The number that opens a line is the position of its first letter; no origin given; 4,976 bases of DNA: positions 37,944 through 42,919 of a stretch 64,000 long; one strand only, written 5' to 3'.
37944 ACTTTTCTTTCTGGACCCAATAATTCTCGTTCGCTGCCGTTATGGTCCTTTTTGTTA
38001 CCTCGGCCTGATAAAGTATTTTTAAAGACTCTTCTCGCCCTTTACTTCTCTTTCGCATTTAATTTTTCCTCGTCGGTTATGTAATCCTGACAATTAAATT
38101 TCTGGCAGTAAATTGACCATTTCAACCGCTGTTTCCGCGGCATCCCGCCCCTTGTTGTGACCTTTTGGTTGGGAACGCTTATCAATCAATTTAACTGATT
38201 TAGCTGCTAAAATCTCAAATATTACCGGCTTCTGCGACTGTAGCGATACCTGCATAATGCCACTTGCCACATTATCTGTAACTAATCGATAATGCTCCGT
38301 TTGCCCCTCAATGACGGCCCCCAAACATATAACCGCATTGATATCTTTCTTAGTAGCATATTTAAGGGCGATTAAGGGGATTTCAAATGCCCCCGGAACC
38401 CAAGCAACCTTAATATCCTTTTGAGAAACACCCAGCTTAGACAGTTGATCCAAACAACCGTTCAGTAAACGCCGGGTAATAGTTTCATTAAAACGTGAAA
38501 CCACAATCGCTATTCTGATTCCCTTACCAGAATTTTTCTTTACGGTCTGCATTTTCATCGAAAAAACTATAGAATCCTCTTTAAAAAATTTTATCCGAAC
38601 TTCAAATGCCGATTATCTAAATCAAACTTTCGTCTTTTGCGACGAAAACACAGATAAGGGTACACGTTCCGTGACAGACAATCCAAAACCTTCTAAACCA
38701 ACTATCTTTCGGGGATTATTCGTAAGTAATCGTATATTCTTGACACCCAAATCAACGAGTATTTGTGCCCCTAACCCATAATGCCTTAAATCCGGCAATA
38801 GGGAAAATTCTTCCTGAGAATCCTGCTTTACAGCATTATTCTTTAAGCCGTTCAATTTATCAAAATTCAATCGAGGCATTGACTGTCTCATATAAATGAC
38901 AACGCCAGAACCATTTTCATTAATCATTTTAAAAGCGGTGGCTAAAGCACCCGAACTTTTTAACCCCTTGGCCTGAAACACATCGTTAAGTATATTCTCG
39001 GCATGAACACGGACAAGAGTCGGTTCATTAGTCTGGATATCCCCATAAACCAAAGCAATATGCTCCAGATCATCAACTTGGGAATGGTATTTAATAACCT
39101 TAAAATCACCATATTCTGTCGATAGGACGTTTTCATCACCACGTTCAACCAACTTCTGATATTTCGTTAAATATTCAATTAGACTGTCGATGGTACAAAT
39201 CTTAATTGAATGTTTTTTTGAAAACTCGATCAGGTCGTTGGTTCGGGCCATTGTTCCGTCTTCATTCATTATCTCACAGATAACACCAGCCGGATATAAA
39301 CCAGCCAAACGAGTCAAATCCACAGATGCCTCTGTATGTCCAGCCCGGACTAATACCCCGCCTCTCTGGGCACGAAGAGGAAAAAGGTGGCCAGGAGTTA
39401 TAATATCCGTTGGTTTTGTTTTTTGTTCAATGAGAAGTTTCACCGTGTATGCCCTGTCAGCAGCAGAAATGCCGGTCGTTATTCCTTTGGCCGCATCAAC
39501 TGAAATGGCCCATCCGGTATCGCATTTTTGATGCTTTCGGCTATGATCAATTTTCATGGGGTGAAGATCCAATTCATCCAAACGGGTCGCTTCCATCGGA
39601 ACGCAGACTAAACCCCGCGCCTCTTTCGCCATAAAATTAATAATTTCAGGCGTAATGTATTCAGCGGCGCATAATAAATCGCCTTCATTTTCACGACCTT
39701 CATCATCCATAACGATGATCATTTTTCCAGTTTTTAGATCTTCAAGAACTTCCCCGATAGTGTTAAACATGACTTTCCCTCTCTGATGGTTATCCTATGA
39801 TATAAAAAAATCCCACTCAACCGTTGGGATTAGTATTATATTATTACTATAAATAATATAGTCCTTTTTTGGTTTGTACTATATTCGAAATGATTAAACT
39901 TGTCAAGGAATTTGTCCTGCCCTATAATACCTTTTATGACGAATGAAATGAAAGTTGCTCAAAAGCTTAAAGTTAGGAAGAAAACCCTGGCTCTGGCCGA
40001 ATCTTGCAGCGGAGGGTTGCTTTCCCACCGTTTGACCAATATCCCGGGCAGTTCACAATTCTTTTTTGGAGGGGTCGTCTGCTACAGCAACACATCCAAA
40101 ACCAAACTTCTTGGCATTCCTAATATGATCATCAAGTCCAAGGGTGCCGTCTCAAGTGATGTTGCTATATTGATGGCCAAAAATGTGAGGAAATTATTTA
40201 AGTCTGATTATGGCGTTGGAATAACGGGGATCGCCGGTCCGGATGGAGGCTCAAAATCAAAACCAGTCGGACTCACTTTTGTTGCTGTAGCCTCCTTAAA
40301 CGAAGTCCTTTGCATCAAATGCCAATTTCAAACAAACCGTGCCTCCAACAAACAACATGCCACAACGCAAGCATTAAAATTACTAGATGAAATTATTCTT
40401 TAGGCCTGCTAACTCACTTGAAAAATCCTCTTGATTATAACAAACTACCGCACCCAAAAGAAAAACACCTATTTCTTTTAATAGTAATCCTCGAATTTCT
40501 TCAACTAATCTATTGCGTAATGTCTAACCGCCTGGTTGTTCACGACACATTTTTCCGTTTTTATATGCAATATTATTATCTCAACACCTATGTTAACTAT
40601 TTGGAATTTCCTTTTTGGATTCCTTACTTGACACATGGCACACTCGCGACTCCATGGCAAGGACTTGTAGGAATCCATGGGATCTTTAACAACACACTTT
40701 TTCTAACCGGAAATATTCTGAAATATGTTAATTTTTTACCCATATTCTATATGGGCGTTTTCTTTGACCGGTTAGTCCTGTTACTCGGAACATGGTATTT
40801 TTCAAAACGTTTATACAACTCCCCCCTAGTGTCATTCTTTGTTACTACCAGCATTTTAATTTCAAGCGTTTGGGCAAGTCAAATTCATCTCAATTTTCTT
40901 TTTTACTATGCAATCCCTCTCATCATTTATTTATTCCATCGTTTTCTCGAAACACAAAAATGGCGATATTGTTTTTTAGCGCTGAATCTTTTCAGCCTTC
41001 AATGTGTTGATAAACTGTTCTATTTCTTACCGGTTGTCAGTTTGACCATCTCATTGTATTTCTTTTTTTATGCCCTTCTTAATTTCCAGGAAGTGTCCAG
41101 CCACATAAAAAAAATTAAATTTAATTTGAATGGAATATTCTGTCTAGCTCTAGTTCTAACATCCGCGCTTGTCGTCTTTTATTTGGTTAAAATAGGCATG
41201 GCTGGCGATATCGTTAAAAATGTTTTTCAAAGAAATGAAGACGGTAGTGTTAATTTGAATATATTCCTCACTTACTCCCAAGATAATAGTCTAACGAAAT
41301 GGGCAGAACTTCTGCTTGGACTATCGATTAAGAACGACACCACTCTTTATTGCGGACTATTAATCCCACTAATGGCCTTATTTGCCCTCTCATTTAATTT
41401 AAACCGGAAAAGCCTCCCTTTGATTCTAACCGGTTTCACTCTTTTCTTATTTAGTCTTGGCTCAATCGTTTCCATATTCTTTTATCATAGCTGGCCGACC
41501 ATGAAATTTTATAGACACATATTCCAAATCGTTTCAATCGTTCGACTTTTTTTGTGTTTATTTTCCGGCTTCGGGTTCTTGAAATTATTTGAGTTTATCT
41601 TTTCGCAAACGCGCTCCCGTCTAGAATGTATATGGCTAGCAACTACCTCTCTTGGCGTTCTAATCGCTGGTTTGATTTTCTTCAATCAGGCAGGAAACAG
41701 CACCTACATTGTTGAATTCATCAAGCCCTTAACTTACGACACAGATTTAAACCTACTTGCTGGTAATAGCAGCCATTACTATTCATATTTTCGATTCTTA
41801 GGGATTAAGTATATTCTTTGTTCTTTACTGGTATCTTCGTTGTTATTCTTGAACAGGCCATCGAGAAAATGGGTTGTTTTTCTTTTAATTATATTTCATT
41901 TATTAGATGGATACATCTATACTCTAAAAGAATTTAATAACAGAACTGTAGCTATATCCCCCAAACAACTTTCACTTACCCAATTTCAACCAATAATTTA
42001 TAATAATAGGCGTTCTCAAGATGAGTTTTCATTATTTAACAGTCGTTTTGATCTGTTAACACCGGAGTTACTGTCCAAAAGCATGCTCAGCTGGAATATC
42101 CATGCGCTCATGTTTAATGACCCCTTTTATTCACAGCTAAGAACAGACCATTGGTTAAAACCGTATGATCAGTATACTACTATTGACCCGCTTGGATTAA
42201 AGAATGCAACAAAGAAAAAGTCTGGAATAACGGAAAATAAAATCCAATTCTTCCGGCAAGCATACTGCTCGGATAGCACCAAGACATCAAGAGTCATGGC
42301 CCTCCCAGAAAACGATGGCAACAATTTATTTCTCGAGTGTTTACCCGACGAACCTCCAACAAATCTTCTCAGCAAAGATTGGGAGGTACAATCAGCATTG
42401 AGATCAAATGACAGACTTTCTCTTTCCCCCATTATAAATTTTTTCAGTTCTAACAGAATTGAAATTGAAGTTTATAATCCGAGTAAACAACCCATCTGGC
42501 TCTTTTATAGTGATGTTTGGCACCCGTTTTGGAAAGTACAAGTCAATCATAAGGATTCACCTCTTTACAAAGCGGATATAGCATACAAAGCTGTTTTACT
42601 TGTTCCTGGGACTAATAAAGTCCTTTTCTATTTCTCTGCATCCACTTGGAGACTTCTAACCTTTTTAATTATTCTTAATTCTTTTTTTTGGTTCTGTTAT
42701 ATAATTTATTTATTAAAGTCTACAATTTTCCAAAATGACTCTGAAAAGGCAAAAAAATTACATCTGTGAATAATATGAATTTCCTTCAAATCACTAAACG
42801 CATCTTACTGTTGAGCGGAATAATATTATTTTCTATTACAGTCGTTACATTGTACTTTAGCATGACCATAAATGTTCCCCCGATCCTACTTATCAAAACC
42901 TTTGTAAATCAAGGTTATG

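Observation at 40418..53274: Candidate uncharacterised membrane glycosylation/methylation locus: YfhO-like protein, three tandem paralogous two-gene cassettes, four SAM methyltransferases and a methyltransferase–GT2 fusion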

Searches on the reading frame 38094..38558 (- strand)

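Call 6: search_protein_families(library=pfam, proteins=[window:38094-38558:-], max_evalue=0.001)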
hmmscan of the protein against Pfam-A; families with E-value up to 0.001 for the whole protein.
window:38094-38558:- (154 aa): 1 family
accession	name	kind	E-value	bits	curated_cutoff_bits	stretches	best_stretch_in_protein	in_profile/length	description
PF00885.24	DMRL_synthase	-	4.6e-49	166.4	26.7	1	14-151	2-138/139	6,7-dimethyl-8-ribityllumazine synthase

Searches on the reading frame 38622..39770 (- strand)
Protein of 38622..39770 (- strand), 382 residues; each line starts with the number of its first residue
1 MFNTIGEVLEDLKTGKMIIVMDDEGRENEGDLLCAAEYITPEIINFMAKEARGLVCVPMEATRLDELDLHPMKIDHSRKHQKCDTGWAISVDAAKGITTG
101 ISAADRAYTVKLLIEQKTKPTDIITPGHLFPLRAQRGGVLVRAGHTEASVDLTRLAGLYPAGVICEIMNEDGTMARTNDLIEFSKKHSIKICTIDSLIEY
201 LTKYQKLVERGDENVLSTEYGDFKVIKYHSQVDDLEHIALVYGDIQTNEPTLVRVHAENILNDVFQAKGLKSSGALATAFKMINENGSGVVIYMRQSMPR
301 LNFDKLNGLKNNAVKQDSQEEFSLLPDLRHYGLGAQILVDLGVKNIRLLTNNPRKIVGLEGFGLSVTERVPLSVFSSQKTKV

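Call 6: search_protein_families(library=pfam, proteins=[window:38622-39770:-], max_evalue=0.001)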
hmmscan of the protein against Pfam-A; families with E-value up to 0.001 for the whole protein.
window:38622-39770:- (382 aa): 2 families
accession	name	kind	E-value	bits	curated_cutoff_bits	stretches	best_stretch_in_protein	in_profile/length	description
PF00926.24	DHBP_synthase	-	1.2e-80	270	26.4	1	7-200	2-191/191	3,4-dihydroxy-2-butanone 4-phosphate synthase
PF00925.25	GTP_cyclohydro2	-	1.8e-46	158.2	23.3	1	213-371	5-165/165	GTP cyclohydrolase II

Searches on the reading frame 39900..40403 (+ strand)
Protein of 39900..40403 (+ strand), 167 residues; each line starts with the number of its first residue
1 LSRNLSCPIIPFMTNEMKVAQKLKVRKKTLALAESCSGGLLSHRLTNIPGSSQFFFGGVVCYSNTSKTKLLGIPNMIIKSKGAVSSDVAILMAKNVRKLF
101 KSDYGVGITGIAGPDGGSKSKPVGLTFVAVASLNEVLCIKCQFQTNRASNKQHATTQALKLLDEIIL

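Call 6: search_protein_families(library=pfam, proteins=[window:39900-40403:+], max_evalue=0.001)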
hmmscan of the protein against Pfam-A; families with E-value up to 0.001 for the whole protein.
window:39900-40403:+ (167 aa): 1 family
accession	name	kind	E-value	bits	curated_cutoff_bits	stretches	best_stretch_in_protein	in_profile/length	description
PF02464.23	CinA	-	1e-53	181.6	23.5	1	16-165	5-154/155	Competence-damaged protein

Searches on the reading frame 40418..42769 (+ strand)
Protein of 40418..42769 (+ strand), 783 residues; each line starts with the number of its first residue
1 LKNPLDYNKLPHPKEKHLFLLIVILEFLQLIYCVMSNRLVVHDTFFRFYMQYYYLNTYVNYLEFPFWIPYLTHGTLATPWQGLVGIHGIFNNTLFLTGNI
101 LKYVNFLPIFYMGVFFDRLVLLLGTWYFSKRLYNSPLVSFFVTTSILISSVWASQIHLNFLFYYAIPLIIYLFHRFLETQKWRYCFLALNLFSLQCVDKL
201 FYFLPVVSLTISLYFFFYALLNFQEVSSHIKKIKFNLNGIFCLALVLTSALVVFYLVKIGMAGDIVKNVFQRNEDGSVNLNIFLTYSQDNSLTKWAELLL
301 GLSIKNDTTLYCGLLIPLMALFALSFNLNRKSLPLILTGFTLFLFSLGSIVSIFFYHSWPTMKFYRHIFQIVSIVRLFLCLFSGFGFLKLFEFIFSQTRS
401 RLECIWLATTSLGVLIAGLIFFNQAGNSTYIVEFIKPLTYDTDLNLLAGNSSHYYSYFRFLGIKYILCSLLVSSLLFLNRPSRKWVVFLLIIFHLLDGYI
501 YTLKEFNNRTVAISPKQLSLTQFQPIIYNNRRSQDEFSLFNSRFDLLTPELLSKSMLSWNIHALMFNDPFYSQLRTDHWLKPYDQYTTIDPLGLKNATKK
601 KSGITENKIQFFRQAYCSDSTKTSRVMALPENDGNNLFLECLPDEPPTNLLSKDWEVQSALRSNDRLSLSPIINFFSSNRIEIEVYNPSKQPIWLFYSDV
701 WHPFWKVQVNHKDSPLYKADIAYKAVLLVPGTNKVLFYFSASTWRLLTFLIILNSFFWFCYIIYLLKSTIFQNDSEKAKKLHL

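Call 3: search_protein_families(library=pfam, proteins=[window:40418-42769:+], max_evalue=0.01)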
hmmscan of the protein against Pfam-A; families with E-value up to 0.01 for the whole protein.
window:40418-42769:+ (783 aa): 0 families
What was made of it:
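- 40418..42769 (+): 783-aa polytopic protein, remote YfhO-like GT-C candidate; accessory to the system. No Pfam hit itself (call 3).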

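Call 4: search_protein_families(library=ncbifam, proteins=[window:40418-42769:+], max_evalue=0.01)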
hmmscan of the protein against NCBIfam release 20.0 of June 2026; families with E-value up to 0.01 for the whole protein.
window:40418-42769:+ (783 aa): 1 family
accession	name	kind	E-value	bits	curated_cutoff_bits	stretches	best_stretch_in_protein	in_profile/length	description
NF047707.1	LIC13341_fam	subfamily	0.0071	15.2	550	0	625-697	112-183/353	LIC13341 family surface-exposed protein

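Call 10: search_solved_structures(query=window:40418-42769:+, max_evalue=10)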
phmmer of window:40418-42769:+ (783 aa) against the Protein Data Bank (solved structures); distinct sequences matched with E-value up to 10: 0.

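Call 44: search_protein_representatives(protein=window:40418-42769:+)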
Query: 783 residues. Proteins with E-value up to 0.001 (for the whole library): 1622; up to 1e-10: 812; up to 1e-30: 320. The best 150 are listed.
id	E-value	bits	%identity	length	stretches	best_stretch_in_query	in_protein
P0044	0.0e+00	1688.2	100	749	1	35-783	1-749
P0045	5.7e-148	511.2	39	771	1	22-772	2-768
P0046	3.2e-134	465.7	39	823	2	15-588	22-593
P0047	1.2e-125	437.4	36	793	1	19-777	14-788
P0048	1.8e-124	433.5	38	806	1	15-769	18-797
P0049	2.1e-124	433.3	37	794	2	18-589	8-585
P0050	6.9e-123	428.3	40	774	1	8-765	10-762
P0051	4.8e-122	425.5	36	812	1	13-776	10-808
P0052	8.7e-122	424.6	35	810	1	15-764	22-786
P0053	5.3e-119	415.4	35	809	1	14-776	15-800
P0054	2.0e-118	413.5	38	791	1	13-767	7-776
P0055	8.1e-117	408.2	38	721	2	71-587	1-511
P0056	1.5e-116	407.3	36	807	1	20-764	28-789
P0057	3.3e-116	406.2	36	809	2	13-587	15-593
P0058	4.7e-116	405.7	35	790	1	18-767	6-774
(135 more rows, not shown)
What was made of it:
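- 40418..42769 (+): Homologues align from residue ~13-19, which supports the long TTG start over NCBI's Met35 (call 44).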

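Call 46: search_protein_families(library=pfam, alignment_id=A5, max_evalue=1)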
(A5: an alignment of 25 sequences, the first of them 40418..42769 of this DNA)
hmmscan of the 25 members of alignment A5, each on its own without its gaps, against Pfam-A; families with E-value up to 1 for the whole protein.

A. member 1, window:40418-42769:+ (783 aa): 0 families

B. families by the number of members that match (of 25 scanned): 10 families
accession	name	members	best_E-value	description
PF09586.16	YfhO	17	2.9e-10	Bacterial membrane protein YfhO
PF13231.12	PMT_2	1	3.8e-05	Dolichyl-phosphate-mannose-protein mannosyltransferase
PF03729.18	DUF308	1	0.025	Short repeat of unknown function (DUF308)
PF18407.7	GNAT_like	1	0.043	GCN5-related N-acetyltransferase like domain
PF15581.11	Imm58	1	0.062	Immunity protein 58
PF15286.11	Bcl-2_3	1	0.092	Apoptosis regulator M11, B cell 2 leukaemia/lymphoma like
PF10742.14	DUF2555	1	0.13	Protein of unknown function (DUF2555)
PF20943.3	DUF4785_3rd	1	0.17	Domain of unknown function (DUF4785) C-terminal domain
PF14023.12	Bestrophin-like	1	0.19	Bestrophin-like domain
PF17219.8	YAF2_RYBP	1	0.34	Yaf2/RYBP C-terminal binding motif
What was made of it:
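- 40418..42769 (+): 1622 family representatives (call 44), and 17 of 25 sampled hit PF09586 YfhO, best 2.9e-10 (call 46).
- Checked: (iv) The 783-aa protein itself gives no YfhO hit; only its family does, weakly (calls 3, 46).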

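Call 47: search_solved_structures(query=A5, max_evalue=10)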
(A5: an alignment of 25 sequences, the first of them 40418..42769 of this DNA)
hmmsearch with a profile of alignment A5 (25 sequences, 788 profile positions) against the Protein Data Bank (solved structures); distinct sequences matched with E-value up to 10: 4.
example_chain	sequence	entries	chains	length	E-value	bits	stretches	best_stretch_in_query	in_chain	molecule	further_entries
8rd3_A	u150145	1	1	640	0.9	10.9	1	658-714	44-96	ATP-dependent helicase NAM7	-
2xzl_A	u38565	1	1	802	1.2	10.5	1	658-714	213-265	ATP-DEPENDENT HELICASE NAM7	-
9qdq_A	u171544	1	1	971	1.4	10.3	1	658-714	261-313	ATP-dependent helicase NAM7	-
6m6z_A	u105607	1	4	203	1.8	9.9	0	384-471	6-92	TMH4C4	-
